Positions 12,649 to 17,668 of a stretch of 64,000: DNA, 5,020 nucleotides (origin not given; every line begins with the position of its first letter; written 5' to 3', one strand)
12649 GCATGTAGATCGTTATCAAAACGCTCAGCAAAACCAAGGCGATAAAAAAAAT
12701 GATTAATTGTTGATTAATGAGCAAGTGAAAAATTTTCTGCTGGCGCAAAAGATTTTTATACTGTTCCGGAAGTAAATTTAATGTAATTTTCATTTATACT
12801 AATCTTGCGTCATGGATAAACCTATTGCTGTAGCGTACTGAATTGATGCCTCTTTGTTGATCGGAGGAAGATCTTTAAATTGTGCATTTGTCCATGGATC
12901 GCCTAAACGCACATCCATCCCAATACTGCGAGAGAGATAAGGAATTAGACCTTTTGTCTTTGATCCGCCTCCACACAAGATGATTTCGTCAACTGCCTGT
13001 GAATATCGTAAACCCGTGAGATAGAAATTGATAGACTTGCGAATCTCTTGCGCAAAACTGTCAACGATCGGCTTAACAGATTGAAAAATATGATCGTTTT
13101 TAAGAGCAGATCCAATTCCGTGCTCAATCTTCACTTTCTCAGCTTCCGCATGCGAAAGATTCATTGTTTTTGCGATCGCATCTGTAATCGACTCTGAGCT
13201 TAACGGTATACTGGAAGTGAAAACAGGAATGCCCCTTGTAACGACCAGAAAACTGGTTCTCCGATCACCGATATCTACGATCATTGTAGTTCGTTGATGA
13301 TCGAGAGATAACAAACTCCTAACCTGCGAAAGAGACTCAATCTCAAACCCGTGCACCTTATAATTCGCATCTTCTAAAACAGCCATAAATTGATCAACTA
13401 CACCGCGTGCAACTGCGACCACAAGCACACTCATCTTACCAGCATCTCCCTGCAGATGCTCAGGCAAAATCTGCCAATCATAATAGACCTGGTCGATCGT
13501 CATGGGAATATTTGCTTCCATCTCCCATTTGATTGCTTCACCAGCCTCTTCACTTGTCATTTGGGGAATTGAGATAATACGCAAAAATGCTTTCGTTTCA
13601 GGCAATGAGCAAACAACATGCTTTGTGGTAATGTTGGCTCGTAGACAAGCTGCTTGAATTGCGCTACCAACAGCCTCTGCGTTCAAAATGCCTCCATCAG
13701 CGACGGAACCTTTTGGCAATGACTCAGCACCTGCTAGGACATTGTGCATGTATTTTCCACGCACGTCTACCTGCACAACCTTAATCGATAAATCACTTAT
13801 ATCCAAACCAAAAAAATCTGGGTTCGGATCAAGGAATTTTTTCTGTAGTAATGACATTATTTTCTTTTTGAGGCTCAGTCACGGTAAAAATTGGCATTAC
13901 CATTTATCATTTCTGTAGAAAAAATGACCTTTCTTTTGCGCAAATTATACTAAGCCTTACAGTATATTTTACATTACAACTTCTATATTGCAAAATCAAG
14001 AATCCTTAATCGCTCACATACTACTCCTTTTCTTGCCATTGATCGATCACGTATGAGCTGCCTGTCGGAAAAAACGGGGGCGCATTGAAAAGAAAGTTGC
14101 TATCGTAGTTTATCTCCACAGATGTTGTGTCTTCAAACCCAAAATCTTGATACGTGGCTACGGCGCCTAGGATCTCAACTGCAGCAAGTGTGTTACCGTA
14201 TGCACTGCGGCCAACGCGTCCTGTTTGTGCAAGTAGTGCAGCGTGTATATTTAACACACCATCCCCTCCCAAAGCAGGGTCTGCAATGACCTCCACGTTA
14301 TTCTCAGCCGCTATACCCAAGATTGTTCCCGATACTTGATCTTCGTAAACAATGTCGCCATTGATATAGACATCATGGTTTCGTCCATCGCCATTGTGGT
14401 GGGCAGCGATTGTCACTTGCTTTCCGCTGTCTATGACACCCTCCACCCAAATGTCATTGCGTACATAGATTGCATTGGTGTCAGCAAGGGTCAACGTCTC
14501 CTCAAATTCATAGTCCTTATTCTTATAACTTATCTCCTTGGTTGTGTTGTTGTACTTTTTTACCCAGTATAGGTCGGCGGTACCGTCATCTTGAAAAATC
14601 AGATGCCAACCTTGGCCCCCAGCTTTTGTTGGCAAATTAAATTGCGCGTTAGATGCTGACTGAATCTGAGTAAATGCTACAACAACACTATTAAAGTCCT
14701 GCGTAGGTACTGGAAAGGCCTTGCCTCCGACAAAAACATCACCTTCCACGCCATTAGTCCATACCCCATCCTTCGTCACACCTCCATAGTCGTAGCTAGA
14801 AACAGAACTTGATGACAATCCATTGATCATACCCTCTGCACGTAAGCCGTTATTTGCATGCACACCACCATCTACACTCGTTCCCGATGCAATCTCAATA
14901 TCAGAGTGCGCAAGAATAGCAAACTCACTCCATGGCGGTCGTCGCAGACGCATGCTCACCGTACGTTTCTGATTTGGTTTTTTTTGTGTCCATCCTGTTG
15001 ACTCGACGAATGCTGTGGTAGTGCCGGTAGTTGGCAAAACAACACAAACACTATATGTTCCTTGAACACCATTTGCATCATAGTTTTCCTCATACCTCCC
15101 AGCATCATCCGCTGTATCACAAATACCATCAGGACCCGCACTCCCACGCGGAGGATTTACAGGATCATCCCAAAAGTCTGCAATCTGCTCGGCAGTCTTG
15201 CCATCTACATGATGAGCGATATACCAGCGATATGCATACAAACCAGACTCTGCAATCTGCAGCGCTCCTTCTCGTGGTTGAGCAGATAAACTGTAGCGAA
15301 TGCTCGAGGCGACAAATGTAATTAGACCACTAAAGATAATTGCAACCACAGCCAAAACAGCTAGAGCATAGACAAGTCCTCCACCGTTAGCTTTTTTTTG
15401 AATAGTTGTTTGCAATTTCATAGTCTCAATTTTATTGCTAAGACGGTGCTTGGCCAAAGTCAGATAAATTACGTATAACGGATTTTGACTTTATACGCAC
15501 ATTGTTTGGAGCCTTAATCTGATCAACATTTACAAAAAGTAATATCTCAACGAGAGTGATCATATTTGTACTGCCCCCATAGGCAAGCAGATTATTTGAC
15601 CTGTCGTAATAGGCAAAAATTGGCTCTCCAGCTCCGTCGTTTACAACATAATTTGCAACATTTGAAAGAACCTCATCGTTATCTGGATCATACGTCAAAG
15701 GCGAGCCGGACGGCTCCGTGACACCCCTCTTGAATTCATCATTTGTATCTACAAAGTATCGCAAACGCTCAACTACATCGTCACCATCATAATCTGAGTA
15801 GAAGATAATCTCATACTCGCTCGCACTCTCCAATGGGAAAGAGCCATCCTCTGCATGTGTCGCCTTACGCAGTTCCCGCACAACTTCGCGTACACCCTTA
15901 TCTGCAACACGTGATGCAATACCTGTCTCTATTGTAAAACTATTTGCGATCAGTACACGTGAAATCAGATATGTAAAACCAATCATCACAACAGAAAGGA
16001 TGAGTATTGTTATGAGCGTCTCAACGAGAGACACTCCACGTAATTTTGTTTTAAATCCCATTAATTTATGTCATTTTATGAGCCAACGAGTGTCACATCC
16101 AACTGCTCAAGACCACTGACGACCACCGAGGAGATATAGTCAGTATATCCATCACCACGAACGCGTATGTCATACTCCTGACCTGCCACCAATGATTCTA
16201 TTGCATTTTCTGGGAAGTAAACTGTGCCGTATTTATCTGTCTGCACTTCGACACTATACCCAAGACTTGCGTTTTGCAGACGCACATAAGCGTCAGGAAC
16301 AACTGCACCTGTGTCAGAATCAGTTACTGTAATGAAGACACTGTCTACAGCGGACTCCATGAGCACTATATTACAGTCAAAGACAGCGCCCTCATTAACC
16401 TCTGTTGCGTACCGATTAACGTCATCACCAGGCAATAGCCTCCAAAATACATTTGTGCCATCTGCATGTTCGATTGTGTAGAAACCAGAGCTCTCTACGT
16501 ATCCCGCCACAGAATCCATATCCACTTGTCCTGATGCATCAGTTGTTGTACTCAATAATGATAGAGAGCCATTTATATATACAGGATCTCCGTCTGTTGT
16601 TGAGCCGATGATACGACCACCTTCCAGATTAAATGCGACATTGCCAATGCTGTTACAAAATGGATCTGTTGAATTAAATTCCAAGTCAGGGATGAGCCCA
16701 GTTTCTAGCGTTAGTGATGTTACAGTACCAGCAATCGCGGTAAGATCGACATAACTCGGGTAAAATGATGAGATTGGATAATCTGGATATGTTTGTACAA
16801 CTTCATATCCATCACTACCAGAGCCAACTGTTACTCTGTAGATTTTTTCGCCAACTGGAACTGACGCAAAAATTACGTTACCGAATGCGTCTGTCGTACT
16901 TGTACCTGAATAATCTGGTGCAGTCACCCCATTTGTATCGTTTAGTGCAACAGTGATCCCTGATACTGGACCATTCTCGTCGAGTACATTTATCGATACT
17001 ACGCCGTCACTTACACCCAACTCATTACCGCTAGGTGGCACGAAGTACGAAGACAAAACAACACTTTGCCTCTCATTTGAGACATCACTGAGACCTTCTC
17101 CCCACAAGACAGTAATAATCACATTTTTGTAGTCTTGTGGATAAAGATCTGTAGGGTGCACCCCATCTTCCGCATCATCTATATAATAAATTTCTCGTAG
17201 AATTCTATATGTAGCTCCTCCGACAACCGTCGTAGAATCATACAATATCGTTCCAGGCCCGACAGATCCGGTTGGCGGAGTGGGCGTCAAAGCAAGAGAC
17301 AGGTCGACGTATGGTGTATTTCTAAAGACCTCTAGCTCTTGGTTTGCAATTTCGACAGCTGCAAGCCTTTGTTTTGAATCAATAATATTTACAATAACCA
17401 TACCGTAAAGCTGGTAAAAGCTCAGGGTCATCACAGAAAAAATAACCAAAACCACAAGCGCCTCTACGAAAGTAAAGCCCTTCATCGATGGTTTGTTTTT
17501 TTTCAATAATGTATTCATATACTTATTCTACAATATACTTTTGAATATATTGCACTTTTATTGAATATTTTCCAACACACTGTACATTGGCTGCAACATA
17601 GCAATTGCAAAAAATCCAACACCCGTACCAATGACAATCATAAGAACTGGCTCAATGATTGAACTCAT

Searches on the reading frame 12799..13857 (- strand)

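Call 21: search_protein_families(library=pfam, proteins=[window:12799-13857:-], max_evalue=0.001)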
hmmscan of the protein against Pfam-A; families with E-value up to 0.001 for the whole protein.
window:12799-13857:- (352 aa): 5 families
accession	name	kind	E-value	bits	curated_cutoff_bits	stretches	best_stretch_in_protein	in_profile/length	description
PF11104.14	PilM_2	-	1.1e-48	166.4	27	1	17-350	1-338/340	Type IV pilus assembly protein PilM;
PF14450.12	FtsA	-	1.4e-17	64.6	31.8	1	193-346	2-127/127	Cell division protein FtsA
PF06723.19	MreB_Mbl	-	1.8e-07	30.8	27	0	184-254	140-214/327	MreB/Mbl protein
PF21522.3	MreB-like_C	-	6.5e-06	27.2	27.8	1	193-300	1-115/123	Archaeal actin homologue MreB-like, C-terminal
PF25216.1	Volactin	-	0.00068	19.6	35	0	194-308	171-287/321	Volactin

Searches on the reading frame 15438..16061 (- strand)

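Call 21: search_protein_families(library=pfam, proteins=[window:15438-16061:-], max_evalue=0.001)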
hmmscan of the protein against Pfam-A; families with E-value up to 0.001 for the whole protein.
window:15438-16061:- (207 aa): 1 family
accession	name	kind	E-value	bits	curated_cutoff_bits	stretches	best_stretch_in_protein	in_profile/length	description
PF07963.17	N_methyl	-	0.00057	19.8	21.2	1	8-28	5-25/27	Prokaryotic N-terminal methylation motif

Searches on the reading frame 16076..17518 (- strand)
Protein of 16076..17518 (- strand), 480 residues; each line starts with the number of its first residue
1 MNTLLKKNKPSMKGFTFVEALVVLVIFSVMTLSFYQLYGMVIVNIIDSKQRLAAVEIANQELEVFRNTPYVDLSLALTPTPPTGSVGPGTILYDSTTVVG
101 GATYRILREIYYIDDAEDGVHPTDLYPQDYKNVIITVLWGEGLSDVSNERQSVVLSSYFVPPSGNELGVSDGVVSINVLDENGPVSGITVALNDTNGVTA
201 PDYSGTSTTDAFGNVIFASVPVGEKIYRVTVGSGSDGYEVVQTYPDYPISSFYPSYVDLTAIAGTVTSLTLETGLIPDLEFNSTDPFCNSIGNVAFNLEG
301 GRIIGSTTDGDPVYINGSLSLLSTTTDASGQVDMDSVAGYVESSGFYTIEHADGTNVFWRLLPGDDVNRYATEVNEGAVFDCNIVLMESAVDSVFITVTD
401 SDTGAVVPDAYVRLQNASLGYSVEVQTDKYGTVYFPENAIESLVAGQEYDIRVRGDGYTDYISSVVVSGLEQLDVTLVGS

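Call 21: search_protein_families(library=pfam, proteins=[window:16076-17518:-], max_evalue=0.001)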
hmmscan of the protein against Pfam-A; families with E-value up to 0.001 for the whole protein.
window:16076-17518:- (480 aa): 4 families
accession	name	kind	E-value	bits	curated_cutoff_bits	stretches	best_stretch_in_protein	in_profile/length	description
PF13620.12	CarboxypepD_reg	-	1.6e-09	38.4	32.3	1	396-477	4-81/82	Carboxypeptidase regulatory-like domain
PF11974.14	bMG3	-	1.6e-06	28.4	34.9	0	388-454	9-75/103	Bacterial alpha-2-macroglobulin MG3 domain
PF07963.17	N_methyl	-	1.3e-05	25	21.2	1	13-33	5-25/27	Prokaryotic N-terminal methylation motif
PF17802.7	SpaA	-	0.00038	21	23.1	0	177-240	6-67/91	Prealbumin-like fold domain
